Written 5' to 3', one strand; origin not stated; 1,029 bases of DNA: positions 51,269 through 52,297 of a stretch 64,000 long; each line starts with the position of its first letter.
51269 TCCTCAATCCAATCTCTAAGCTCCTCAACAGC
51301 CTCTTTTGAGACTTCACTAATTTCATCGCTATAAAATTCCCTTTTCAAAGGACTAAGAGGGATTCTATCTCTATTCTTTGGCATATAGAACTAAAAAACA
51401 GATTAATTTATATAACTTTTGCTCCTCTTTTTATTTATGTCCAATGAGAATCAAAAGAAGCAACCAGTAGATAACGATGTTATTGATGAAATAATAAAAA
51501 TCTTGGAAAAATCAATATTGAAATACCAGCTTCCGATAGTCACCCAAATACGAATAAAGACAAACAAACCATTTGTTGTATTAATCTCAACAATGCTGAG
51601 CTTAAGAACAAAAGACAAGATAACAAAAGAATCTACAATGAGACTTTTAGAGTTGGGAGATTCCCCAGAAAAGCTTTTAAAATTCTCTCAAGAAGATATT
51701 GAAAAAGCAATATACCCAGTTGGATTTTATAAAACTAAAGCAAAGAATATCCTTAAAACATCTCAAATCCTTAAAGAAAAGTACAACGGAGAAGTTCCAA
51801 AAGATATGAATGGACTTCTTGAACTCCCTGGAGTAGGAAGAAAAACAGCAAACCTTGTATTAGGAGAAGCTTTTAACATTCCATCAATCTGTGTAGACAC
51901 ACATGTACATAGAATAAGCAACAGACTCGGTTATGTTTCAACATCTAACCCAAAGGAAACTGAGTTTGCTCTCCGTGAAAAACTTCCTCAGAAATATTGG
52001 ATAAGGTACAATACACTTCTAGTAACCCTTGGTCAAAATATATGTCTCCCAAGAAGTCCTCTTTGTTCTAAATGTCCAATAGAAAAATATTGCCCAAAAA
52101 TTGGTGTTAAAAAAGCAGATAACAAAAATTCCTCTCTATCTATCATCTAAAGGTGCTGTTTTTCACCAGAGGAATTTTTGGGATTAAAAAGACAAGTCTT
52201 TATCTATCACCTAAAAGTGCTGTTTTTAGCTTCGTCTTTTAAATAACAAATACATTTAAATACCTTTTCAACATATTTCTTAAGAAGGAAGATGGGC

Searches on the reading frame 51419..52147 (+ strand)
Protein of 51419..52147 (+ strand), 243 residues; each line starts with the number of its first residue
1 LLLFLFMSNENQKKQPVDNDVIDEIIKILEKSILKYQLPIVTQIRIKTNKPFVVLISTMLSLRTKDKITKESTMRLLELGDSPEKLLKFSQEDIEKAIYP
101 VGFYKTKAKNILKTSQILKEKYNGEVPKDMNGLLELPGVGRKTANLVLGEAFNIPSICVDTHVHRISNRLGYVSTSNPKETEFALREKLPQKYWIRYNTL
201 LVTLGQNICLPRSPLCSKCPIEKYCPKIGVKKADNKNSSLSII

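Call 3: search_protein_families(library=pfam, proteins=[window:51419-52147:+], max_evalue=0.01)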
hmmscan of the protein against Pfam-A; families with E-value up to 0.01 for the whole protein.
window:51419-52147:+ (243 aa): 3 families
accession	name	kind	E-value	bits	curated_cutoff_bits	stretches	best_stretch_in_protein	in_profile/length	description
PF00730.31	HhH-GPD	-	6.9e-24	84.7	26.2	1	56-190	1-107/108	HhH-GPD superfamily base excision DNA repair protein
PF00633.29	HHH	-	9e-07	28.9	24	1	121-148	1-28/30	Helix-hairpin-helix motif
PF10576.14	EndIII_4Fe-2S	-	0.0031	18.2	20.5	1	209-225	1-17/17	Iron-sulfur binding domain of endonuclease III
